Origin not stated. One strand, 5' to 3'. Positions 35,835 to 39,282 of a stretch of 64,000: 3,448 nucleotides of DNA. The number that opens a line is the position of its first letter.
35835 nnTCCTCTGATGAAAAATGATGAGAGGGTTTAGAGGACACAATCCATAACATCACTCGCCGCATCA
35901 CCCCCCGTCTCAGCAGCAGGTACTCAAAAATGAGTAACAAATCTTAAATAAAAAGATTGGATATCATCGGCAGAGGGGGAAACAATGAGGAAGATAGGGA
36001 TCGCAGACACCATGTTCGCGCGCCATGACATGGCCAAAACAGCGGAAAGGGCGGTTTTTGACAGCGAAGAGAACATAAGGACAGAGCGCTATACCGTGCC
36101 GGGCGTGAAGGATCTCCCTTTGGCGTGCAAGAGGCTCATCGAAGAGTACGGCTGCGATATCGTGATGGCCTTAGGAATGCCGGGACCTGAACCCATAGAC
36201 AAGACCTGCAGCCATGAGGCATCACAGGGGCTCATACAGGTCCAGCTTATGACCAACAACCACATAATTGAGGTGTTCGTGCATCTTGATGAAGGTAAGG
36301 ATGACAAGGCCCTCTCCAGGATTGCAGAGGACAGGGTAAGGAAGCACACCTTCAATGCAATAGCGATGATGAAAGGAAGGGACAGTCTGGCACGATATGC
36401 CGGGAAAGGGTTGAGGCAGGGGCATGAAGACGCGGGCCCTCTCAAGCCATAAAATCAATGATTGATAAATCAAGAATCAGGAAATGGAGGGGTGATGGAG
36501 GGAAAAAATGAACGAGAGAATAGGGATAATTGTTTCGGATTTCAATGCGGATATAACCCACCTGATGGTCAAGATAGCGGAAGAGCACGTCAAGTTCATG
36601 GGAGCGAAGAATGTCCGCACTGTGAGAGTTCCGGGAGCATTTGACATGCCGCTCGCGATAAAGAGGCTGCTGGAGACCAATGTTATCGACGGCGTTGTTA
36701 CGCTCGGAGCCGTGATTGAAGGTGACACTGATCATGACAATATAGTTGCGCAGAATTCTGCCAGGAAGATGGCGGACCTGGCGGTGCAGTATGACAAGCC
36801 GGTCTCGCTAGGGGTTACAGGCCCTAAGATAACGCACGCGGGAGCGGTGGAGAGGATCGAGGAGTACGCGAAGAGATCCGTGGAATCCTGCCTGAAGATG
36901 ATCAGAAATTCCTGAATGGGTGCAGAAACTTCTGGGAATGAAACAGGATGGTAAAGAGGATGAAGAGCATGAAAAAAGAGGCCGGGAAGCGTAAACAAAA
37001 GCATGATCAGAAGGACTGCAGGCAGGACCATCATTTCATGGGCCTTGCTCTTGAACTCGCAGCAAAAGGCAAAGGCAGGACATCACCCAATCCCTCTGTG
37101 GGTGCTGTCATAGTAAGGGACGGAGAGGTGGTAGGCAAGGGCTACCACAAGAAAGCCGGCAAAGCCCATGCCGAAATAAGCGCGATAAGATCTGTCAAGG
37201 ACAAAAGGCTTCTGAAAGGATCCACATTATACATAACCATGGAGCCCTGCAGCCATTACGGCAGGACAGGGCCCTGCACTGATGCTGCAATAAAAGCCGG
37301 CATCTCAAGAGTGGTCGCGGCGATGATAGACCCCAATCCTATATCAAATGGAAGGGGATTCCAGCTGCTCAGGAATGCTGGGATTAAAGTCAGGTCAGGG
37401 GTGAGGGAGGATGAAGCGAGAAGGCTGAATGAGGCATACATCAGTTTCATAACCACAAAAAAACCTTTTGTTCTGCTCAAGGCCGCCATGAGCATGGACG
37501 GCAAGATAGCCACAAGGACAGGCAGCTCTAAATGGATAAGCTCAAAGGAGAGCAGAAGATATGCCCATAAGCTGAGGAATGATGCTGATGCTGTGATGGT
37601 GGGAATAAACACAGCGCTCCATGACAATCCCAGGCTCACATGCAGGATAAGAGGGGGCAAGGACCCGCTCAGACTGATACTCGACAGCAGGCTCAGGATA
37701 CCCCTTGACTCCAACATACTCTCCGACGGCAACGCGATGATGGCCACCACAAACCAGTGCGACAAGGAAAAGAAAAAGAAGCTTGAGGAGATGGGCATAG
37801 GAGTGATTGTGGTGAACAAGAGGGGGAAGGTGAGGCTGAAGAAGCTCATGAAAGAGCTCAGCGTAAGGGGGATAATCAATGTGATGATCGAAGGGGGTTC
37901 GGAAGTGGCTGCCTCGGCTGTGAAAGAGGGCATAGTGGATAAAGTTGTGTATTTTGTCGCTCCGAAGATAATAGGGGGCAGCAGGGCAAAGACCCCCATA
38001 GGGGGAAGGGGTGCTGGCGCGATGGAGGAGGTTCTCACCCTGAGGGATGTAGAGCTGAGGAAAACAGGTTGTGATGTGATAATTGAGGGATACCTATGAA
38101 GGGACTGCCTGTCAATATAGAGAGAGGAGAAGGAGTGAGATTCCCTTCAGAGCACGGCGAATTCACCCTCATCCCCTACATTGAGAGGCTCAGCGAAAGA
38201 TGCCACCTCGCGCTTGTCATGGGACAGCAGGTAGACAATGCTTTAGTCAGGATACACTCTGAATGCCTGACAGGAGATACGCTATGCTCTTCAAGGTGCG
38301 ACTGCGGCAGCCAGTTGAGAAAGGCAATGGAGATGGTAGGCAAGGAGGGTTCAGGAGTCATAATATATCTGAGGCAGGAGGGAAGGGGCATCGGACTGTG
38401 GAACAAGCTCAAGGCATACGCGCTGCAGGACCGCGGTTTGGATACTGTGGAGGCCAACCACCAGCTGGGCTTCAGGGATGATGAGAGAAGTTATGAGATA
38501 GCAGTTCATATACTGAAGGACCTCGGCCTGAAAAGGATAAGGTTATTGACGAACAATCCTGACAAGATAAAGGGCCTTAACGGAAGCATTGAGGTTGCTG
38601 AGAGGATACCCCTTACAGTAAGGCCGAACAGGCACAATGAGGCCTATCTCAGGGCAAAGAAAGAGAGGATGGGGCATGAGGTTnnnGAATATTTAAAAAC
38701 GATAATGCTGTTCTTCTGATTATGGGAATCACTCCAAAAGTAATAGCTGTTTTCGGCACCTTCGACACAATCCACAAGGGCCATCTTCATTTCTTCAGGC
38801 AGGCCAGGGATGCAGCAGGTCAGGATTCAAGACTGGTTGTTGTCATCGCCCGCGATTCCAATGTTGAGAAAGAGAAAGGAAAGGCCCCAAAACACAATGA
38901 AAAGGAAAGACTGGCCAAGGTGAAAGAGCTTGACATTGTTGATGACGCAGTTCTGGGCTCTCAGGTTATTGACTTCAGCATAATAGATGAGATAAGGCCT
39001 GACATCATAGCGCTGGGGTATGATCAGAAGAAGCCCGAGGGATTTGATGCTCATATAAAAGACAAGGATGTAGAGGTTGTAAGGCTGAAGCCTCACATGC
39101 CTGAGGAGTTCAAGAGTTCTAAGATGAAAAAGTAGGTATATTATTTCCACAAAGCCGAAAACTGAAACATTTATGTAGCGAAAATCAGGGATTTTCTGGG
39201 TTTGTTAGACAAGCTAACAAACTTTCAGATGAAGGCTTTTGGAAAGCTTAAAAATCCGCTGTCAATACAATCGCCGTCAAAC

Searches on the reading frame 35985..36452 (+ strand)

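Call 65: search_protein_families(library=pfam, proteins=[window:35985-36452:+], max_evalue=0.001)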
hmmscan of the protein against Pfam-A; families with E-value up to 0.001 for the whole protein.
window:35985-36452:+ (155 aa): 1 family
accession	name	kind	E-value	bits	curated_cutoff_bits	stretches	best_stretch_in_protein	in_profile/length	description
PF00885.24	DMRL_synthase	-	9.8e-16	58.4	26.7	1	3-130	3-136/139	6,7-dimethyl-8-ribityllumazine synthase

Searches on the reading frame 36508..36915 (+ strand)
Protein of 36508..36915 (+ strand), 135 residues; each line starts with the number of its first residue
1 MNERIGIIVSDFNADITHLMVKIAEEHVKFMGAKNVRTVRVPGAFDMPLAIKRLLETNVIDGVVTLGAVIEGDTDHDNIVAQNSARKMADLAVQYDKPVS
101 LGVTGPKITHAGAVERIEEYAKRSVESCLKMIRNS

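Call 65: search_protein_families(library=pfam, proteins=[window:36508-36915:+], max_evalue=0.001)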
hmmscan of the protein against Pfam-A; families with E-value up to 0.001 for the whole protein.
window:36508-36915:+ (135 aa): 1 family
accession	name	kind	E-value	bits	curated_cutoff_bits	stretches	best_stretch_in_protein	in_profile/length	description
PF00885.24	DMRL_synthase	-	2.7e-37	128.2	26.7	1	4-133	3-136/139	6,7-dimethyl-8-ribityllumazine synthase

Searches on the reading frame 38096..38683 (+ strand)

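Call 11: search_protein_families(library=pfam, proteins=[window:38096-38683:+])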
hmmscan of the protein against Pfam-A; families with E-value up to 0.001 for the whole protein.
window:38096-38683:+ (196 aa): 1 family
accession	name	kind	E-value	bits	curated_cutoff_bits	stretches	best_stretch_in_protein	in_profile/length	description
PF00925.25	GTP_cyclohydro2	-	1.4e-65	220.4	23.3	1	14-172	6-165/165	GTP cyclohydrolase II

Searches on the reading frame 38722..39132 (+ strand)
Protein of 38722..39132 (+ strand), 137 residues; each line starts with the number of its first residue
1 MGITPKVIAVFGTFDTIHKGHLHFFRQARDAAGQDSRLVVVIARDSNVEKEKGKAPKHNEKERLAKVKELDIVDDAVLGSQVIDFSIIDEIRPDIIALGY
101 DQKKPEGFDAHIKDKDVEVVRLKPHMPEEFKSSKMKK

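Call 10: find_encoding_contigs(protein=window:38722-39132:+, flank=3000, max_places=10)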
Protein window:38722-39132:+ (137 aa): no gene with exactly this product is on record in the collection.

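Call 11: search_protein_families(library=pfam, proteins=[window:38722-39132:+])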
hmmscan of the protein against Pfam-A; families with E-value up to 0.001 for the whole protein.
window:38722-39132:+ (137 aa): 2 families
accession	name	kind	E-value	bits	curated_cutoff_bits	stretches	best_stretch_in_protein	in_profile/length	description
PF01467.32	CTP_transf_like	-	6.8e-15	55.9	21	1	10-120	2-110/133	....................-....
PF06574.18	FAD_syn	-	2.4e-05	24.6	27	1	6-47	7-48/158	FAD synthetase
